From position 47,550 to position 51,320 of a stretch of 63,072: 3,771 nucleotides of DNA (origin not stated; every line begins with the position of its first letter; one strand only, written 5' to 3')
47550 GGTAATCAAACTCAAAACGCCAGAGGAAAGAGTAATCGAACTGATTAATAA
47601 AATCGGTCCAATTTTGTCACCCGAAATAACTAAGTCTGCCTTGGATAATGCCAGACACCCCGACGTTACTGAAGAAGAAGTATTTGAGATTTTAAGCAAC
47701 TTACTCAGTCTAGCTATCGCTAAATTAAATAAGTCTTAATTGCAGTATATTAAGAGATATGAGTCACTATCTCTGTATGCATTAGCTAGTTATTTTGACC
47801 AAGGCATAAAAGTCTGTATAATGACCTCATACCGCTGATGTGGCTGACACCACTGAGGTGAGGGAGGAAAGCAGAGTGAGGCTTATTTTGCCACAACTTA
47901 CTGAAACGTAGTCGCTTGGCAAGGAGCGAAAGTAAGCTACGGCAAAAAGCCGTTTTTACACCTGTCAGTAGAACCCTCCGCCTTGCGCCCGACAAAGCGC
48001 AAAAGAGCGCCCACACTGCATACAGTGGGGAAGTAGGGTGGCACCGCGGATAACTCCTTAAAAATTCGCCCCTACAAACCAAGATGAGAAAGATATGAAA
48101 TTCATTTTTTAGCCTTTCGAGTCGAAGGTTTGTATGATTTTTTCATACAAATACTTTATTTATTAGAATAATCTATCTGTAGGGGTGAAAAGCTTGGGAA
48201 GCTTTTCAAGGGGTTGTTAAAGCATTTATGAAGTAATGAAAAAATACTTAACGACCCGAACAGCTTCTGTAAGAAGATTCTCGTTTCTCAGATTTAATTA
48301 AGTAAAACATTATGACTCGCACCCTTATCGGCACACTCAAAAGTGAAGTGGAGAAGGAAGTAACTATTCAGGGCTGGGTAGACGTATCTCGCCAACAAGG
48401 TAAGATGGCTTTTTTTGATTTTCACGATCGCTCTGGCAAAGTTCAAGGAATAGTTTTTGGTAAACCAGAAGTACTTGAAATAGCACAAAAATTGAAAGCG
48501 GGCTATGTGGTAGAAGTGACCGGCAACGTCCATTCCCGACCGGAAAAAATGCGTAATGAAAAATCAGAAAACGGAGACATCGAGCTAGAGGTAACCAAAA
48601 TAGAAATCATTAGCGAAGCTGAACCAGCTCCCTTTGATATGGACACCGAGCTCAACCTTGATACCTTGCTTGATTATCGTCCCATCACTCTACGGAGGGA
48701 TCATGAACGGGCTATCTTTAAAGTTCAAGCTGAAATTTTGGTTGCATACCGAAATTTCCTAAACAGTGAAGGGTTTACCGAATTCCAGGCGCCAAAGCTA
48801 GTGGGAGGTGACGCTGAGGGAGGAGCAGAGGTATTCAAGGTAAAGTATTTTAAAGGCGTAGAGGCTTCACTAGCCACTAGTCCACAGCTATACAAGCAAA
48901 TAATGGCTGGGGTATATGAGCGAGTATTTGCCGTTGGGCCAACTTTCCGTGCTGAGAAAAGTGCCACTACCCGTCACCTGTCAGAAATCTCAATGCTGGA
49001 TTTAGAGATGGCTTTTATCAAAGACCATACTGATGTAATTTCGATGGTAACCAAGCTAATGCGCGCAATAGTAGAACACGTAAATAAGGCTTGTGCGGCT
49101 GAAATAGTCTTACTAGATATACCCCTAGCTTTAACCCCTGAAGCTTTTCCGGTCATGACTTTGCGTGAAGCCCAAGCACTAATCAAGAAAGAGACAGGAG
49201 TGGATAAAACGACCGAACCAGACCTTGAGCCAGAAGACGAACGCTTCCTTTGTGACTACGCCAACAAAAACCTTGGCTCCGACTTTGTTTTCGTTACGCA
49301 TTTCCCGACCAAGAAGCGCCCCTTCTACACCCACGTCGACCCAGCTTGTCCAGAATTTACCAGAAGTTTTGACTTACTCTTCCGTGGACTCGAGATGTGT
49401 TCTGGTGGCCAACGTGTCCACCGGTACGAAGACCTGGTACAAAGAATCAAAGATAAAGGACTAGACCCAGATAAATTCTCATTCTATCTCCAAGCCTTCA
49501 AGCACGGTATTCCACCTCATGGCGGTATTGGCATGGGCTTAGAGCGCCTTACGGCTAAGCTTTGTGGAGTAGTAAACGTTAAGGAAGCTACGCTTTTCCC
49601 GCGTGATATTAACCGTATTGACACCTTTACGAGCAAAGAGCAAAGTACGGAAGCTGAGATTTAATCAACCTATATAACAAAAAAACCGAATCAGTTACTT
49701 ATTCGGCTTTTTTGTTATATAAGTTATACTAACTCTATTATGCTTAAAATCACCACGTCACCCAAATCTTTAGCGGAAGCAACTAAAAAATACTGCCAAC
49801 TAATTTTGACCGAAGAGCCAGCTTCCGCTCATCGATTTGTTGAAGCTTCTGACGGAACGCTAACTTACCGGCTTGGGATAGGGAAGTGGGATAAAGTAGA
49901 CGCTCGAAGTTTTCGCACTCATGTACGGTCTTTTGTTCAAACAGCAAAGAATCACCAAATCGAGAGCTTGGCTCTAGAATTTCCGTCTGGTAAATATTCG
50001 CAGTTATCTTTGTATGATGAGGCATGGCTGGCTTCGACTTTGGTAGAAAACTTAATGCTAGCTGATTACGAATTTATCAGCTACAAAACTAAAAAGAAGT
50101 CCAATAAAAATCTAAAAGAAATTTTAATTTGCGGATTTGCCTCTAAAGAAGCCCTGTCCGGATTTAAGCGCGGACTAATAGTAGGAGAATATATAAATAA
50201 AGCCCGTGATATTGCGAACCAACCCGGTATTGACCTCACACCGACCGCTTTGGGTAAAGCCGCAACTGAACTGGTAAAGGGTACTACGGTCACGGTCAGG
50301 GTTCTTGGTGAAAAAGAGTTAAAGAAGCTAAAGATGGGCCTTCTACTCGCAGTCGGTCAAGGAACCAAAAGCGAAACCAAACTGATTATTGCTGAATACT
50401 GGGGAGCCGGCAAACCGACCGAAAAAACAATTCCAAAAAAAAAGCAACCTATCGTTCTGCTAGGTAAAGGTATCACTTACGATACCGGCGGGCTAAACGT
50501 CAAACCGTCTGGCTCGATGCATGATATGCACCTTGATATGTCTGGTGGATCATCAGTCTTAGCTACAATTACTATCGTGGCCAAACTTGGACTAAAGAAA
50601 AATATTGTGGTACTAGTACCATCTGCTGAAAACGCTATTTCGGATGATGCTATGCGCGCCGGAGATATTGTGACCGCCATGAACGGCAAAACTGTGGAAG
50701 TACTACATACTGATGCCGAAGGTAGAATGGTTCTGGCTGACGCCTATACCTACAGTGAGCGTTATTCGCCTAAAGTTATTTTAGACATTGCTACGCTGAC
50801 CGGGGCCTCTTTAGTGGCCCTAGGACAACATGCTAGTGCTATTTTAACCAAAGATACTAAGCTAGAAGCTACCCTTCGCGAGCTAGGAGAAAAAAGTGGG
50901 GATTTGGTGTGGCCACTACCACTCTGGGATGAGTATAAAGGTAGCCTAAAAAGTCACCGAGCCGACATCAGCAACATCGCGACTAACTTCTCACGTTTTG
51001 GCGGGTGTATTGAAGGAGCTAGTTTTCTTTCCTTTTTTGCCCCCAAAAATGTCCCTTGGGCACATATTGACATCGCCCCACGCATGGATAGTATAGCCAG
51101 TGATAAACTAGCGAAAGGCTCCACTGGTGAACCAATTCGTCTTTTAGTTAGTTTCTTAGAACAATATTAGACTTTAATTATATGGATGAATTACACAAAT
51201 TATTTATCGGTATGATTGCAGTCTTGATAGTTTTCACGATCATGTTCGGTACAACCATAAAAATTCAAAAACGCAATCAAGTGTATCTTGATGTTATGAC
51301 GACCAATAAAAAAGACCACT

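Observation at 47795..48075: T-box riboswitch with an ultrashort kink-turn/hairpin Stem I presenting GAC, in front of an archaeal-type aspS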

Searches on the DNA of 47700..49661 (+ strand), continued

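Call 66: search_with_rna_model(model_id=R1, sources=[L082, L083, L084, L085, L086, L087, L088, L089, L090, L091, L092, L093, L094, L095, L096, L097, L098, L099, L100, L101, L102, L103, L104, L105, L106, L107, L108, L109, L110, L111, L112, L113, L114, L115, L116, L117, L118, L119, L120, L121, L122, L123, L124, L125, L126, L127, L128, L129, L130, L131, L132, L133, L134, L135, L136, L137, L138, L139, L140, L141, L142, L143, L144, L145, L146, L147, L148, L149, L150, L151, L152, L153, L154, L155, L156, L157, L158, L159, L160, L161], max_evalue=0.01)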
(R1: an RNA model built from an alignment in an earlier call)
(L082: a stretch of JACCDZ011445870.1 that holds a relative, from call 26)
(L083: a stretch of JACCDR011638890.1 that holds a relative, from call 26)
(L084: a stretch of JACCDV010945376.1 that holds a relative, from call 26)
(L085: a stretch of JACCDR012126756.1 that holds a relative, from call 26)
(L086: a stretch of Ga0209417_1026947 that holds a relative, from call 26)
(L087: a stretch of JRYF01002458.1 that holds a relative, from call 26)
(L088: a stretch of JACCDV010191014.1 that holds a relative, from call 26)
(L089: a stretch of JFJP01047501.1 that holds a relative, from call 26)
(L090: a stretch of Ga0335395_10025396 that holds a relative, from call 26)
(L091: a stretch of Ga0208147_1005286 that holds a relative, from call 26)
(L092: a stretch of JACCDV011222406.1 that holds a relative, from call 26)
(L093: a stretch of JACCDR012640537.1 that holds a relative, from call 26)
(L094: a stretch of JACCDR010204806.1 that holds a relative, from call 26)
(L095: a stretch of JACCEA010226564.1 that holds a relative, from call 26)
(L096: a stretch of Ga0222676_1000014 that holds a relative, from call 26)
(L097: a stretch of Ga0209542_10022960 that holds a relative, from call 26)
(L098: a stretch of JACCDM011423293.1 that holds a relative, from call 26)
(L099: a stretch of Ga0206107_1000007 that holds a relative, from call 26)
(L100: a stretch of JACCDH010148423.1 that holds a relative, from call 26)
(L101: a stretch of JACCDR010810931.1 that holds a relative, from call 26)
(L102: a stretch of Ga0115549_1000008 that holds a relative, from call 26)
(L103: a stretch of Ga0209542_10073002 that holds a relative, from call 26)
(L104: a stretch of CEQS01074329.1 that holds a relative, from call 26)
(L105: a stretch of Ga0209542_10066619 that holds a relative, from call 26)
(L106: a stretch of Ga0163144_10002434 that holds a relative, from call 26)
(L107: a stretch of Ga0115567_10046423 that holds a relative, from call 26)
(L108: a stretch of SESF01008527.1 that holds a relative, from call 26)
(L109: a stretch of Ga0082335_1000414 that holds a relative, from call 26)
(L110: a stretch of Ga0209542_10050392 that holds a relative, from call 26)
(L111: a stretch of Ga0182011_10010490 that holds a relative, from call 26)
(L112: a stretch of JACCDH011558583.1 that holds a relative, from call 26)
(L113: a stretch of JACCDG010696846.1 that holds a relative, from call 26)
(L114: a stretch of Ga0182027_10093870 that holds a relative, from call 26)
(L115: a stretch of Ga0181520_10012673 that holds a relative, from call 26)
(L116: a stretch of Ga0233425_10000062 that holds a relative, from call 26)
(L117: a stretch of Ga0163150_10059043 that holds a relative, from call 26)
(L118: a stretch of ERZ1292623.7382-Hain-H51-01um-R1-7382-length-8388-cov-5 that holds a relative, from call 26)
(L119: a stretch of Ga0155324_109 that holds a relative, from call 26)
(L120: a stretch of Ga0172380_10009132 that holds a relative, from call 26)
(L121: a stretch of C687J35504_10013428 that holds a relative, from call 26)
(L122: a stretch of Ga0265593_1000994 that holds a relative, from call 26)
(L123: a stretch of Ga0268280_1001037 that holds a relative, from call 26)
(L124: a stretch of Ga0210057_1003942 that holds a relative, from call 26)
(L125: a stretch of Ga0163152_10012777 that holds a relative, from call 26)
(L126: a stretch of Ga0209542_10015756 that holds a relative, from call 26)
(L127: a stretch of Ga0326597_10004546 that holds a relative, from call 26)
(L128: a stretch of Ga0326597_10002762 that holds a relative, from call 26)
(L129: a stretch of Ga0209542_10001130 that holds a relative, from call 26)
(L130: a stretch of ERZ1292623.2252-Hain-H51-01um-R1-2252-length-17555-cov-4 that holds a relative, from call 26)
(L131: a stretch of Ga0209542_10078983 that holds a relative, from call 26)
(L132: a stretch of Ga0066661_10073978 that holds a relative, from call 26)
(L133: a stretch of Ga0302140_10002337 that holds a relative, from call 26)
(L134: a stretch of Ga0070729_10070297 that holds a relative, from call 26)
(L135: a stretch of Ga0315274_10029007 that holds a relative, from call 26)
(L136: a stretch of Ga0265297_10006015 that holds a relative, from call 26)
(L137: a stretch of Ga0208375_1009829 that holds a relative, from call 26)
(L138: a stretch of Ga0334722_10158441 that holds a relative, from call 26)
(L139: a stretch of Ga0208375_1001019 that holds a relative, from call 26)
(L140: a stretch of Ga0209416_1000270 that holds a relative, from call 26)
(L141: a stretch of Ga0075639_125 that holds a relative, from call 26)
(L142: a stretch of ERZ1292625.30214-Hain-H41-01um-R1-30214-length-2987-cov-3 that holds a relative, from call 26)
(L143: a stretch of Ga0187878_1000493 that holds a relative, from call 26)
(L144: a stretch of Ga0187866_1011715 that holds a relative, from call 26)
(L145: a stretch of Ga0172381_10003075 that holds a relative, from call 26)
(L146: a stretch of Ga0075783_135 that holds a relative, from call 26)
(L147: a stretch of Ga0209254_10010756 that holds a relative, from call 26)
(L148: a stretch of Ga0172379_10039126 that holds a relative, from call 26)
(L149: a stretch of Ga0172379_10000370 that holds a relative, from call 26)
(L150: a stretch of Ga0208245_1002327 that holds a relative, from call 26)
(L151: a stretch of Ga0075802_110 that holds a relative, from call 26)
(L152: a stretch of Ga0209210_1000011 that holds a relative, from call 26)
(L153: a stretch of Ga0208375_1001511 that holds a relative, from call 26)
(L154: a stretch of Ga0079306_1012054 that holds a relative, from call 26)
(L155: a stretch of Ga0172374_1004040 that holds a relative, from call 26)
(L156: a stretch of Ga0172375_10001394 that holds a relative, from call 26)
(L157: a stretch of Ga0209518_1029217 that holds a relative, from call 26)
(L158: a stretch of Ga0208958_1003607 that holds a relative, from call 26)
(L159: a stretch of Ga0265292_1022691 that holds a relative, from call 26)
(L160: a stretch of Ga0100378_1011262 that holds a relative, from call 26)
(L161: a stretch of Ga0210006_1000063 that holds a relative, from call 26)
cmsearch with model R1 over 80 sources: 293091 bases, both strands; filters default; matches with E-value up to 0.01: 24.
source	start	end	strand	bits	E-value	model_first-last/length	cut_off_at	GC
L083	1222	1406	+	118.8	6e-35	1-145/145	no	0.57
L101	1265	1446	+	114.9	1e-33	1-145/145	no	0.57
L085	660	835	+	114.8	1.1e-33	1-145/145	no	0.59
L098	1258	1431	+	113.4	2.9e-33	1-145/145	no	0.58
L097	1281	1434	+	110.8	1.9e-32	1-145/145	no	0.55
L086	184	336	+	109.4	5.1e-32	1-145/145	no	0.54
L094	1263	1440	+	107.6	1.8e-31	1-145/145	no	0.58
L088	1285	1436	+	106.6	3.7e-31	1-145/145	no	0.57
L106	429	610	+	105.4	9.1e-31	1-145/145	no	0.57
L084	1252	1440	+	105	1.2e-30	1-145/145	no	0.62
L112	1268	1438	+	104.9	1.2e-30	1-145/145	no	0.55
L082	94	257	+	104.8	1.3e-30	1-145/145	no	0.55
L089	1145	1307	+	104.4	1.8e-30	1-145/145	no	0.49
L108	1036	1208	+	96.4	5.5e-28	1-145/145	no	0.51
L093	1271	1436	+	77.4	4.7e-22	1-145/145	no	0.48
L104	956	1070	+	65.8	1.8e-18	1-145/145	no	0.55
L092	1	90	+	62.3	2.2e-17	40-145/145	5'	0.57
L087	1300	1433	+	62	2.8e-17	1-145/145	no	0.58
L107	1004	1127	+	61.7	3.4e-17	1-145/145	no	0.51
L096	1318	1436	+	60.5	7.8e-17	1-145/145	no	0.47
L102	1021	1148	+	56.1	1.8e-15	1-145/145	no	0.51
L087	1161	1281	+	33.1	2.6e-08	1-145/145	no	0.5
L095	43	89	+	27.3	1.7e-06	108-144/145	no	0.57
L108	625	731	+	18.5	0.0009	1-145/145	no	0.37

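Call 71: search_rna_families(source=window, start=47866, end=47968, threshold=evalue, max_evalue=10, show_alignments=3)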
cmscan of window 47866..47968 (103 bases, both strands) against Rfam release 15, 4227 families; matches with E-value up to 10: 2.
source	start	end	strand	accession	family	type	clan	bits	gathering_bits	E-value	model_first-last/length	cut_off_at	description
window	47885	47947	-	RF04014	mir-8338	Gene; miRNA;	-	16.7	80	0.25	1-61/61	no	mir-8338 microRNA precursor family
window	47884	47949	-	RF03658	mir-2300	Gene; miRNA;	-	13.4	90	2.8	1-74/74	no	mir-2300 microRNA precursor family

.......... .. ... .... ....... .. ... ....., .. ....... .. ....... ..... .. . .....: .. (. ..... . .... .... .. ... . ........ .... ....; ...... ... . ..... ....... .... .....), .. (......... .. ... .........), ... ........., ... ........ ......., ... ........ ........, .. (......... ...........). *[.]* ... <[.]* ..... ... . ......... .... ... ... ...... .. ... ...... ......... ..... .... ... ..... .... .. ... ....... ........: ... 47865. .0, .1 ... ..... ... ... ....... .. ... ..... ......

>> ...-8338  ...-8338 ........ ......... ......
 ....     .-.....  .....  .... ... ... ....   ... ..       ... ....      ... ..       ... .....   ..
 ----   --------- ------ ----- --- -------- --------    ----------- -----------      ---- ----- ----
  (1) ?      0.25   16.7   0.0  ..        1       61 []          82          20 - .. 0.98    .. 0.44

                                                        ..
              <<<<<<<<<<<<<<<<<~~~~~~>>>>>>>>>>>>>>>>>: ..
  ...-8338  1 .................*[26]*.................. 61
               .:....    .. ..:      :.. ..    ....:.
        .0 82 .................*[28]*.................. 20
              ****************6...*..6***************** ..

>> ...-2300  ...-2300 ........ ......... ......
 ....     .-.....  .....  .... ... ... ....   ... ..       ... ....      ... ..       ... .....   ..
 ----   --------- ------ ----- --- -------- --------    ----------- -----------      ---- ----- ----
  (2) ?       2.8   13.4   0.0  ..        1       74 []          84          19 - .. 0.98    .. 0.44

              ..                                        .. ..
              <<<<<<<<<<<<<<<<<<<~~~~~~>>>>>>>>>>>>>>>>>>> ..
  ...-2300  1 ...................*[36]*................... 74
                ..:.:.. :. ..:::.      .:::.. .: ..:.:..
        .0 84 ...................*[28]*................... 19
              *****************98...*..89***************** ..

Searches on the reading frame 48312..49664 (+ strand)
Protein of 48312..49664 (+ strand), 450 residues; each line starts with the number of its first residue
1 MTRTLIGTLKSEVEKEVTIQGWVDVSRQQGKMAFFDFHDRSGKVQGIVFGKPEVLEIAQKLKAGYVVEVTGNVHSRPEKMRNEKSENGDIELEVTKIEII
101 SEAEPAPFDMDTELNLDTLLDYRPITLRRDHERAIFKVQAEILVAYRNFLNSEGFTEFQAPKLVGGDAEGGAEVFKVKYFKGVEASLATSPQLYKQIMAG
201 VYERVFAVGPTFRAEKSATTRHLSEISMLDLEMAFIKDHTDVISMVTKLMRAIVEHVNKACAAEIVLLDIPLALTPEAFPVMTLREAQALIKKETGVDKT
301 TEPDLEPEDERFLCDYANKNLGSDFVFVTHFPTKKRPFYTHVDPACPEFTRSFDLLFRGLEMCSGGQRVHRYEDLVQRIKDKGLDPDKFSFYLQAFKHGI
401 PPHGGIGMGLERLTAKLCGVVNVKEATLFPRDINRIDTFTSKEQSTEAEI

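Call 8: search_protein_families(library=ncbifam, proteins=[window:48312-49664:+])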
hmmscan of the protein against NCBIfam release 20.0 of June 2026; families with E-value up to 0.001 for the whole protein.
window:48312-49664:+ (450 aa): 17 families
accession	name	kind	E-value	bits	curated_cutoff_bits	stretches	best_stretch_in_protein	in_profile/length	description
NF003483.0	PRK05159.1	equivalog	1.4e-144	482.2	353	1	2-436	4-436/438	aspartate--tRNA(Asn) ligase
TIGR00458.1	aspS_nondisc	equivalog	5.6e-113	378.1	368.4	1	14-436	12-426/428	aspartate--tRNA(Asn) ligase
NF003037.0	PRK03932.1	equivalog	2.1e-82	277.5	414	1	10-437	12-450/451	asparagine--tRNA ligase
TIGR00457.1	asnS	equivalog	2.3e-79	267.3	342.6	1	5-437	7-454/455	asparagine--tRNA ligase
NF001750.0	PRK00476.1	equivalog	1.3e-69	235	443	2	10-260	14-268/590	aspartate--tRNA ligase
TIGR00459.1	aspS_bact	equivalog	8.6e-61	206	373.85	2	3-289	4-279/586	aspartate--tRNA ligase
NF005052.0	PRK06462.1-1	equivalog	1.5e-49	168.9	368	1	117-431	30-345/353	asparagine synthetase A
NF009460.0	PRK12820.1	equivalog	5.9e-38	130.4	1379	2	3-239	23-277/723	bifunctional aspartyl-tRNA synthetase/aspartyl/glutamyl-tRNA amidotransferase subunit C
TIGR00499.1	lysS_bact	equivalog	5.2e-35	121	427.6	2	11-304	50-337/496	lysine--tRNA ligase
NF001756.1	PRK00484.1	subfamily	3.8e-34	118.2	468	1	11-430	48-483/488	lysine--tRNA ligase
NF005054.0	PRK06462.1-4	equivalog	3.1e-30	105.3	309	1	127-431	16-310/318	asparagine synthetase A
NF009101.0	PRK12445.1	subfamily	2e-22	79.4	1026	2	14-288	65-333/505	lysine--tRNA ligase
NF002821.0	PRK02983.1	equivalog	5.5e-21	74.3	742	2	7-259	652-901/1102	bifunctional lysylphosphatidylglycerol synthetase/lysine--tRNA ligase LysX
TIGR00462.1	genX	equivalog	1.5e-18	67.3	286.9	1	139-427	4-302/304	EF-P lysine aminoacylase EpmA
NF006828.0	PRK09350.1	equivalog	9.7e-14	51.3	264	1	136-432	16-323/325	elongation factor P--(R)-beta-lysine ligase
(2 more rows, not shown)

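Call 9: find_related_loci(query=window:48312-49661:+, collection=genome_contigs, flank=3000)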
Query window:48312-49661:+ (450 aa) in genome_contigs; peptide patterns used: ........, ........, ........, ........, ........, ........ (x = any residue, [..] = any of these).
150 stretches matched a pattern; 110 encode a relative of the query (tblastn E <= 1e-3); the best 80 are kept; 80 distinct loci.
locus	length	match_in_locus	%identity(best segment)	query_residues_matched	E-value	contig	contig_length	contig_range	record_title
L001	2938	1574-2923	85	1-450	0e+0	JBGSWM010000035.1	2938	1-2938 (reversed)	MAG: Candidatus Paceibacteria bacterium isolate JTS-AC481 k141_3981834, whole genome shotgun sequence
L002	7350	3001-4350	85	1-450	0e+0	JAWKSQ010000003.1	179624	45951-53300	MAG: Candidatus Paceibacterota bacterium isolate AC1.72 AC1.72.fa-3, whole genome shotgun sequence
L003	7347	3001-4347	84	1-449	0e+0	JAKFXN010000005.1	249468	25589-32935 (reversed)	MAG: Candidatus Parcubacteria bacterium isolate ND3_Bin_27 ND3_0000002, whole genome shotgun sequence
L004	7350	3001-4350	81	1-450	0e+0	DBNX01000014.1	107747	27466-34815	MAG TPA_asm: Patescibacteria group bacterium UBA661 UBA661_contig_315, whole genome shotgun sequence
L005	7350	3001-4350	81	1-450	0e+0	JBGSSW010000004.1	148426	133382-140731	MAG: Candidatus Paceibacteria bacterium isolate JTS-AC391 k141_3446872, whole genome shotgun sequence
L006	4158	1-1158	94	65-450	0e+0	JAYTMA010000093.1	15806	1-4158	MAG: bacterium isolate GFS_3428 GFS_3428_92, whole genome shotgun sequence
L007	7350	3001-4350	81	1-450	0e+0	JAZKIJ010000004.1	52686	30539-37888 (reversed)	MAG: Patescibacteria group bacterium isolate ADI_DC_SW_02_SPN_11032020-bin026 DCSW02SPN_B026_0_000000000004, whole genom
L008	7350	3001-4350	81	1-450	0e+0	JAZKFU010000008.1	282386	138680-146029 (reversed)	MAG: Patescibacteria group bacterium isolate DC_RB_04_SPN110320-bin016 DCRB04SPN_B016_0_000000000008, whole genome shotg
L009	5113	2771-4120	79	1-450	0e+0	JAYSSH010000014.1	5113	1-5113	MAG: Candidatus Kaiserbacteria bacterium isolate GFS_12189 GFS_12189_13, whole genome shotgun sequence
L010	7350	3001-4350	78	1-450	0e+0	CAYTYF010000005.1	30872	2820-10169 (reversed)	MAG TPA_asm: uncultured Candidatus Saccharibacteria bacterium isolate SRP342105_co2_33 genome assembly, contig: NODE_147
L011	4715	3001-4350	78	1-450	0e+0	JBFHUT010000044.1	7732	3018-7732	MAG: Candidatus Paceibacteria bacterium isolate Mix_sand09.2021.07.G.23 k141_222825_length_7732_cov_12.0000, whole genom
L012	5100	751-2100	78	1-450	0e+0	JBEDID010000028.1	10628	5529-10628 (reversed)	MAG: Candidatus Parcubacteria bacterium isolate NASQAN2015_010_A_bin.14 scaffold_000474, whole genome shotgun sequence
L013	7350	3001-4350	78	1-450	0e+0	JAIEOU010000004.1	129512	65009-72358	MAG: Patescibacteria group bacterium isolate co.spades.DASTOOL.1kb_143 c_000000444815, whole genome shotgun sequence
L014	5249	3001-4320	79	1-440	0e+0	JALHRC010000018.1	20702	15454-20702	MAG: Candidatus Paceibacterota bacterium isolate maxbin.077 c_000000010641, whole genome shotgun sequence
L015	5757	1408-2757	76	1-450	0e+0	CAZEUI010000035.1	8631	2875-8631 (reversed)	MAG TPA_asm: uncultured Candidatus Saccharibacteria bacterium isolate binchicken_co53_23 genome assembly, contig: NODE_5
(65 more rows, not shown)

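Call 25: find_encoding_contigs(protein=window:48312-49664:+, flank=3000, max_places=10)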
Protein window:48312-49664:+ (450 aa): 1 contig read that carries it; 1 place shown.
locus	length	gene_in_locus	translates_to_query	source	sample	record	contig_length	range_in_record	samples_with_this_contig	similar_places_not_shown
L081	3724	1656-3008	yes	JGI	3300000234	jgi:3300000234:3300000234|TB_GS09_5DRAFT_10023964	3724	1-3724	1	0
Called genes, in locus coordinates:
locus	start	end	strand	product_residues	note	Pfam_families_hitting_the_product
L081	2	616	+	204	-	?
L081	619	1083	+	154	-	-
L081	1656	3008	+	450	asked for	PF01336:tRNA_anti-codon, PF00152:tRNA-synt_2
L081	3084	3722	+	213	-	?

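Call 26: find_related_loci(query=window:48312-49661:+, collection=metagenome_contigs, flank=1500)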
Query window:48312-49661:+ (450 aa) in metagenome_contigs; peptide patterns used: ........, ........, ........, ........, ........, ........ (x = any residue, [..] = any of these).
221 stretches matched a pattern; 152 encode a relative of the query (tblastn E <= 1e-3); the best 80 are kept; 80 distinct loci.
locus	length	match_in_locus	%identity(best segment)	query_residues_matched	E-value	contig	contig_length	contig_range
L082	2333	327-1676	84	1-450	0e+0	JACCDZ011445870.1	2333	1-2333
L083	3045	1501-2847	84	1-449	0e+0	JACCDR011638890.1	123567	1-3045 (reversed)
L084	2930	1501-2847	84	1-449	0e+0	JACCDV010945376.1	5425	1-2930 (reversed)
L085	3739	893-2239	83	1-449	0e+0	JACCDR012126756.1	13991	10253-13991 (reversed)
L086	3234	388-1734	83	1-449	0e+0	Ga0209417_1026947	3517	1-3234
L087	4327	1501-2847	82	1-449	0e+0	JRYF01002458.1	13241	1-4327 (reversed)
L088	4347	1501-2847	82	1-449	0e+0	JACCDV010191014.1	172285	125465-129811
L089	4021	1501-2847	82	1-449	0e+0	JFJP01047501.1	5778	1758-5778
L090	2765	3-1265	86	29-449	0e+0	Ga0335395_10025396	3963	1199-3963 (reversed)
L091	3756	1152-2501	79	1-450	0e+0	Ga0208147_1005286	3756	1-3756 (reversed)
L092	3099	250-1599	78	1-450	0e+0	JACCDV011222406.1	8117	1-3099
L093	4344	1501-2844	79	3-450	0e+0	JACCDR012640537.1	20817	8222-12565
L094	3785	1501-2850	78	1-450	0e+0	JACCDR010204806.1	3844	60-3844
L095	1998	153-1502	78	1-450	0e+0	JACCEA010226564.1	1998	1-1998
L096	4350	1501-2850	76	1-450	0e+0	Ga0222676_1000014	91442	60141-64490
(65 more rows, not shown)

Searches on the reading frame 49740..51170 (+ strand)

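Call 8: search_protein_families(library=ncbifam, proteins=[window:49740-51170:+])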
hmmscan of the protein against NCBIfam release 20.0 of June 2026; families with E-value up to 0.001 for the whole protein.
window:49740-51170:+ (476 aa): 13 families
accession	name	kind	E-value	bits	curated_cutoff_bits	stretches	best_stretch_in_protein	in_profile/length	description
NF002074.0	PRK00913.1-4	equivalog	6e-118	394.8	415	1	45-474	76-491/496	leucyl aminopeptidase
NF002073.0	PRK00913.1-2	equivalog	8.8e-113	377.8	432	1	38-475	78-500/505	leucyl aminopeptidase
NF002083.0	PRK00913.3-5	equivalog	1.2e-107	360.8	468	1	40-475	65-489/492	leucyl aminopeptidase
NF002077.0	PRK00913.2-4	equivalog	3.4e-96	323.3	471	1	46-473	79-495/501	leucyl aminopeptidase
NF002082.0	PRK00913.3-4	equivalog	7.2e-96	322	552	1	45-475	73-502/504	leucyl aminopeptidase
NF002075.0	PRK00913.2-2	equivalog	1e-93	314.9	468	1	37-475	73-498/502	leucyl aminopeptidase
NF002072.0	PRK00913.1-1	equivalog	1e-91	308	826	1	45-473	76-492/502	leucyl aminopeptidase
NF002076.0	PRK00913.2-3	equivalog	2.1e-86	290.9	491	1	45-474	77-491/494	leucyl aminopeptidase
NF002081.0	PRK00913.3-3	equivalog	2.5e-82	277.2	485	1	52-475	65-480/485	leucyl aminopeptidase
NF002078.0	PRK00913.2-5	equivalog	2e-70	237.8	622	1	45-475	75-496/500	leucyl aminopeptidase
NF003450.0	PRK05015.1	equivalog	2.7e-69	233.9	437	1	152-474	107-426/429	aminopeptidase PepB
NF002080.0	PRK00913.3-2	equivalog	5.8e-68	229.7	475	1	92-448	77-422/447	leucyl aminopeptidase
NF002079.0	PRK00913.3-1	equivalog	1.8e-55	188.5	1013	1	135-474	157-490/496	leucyl aminopeptidase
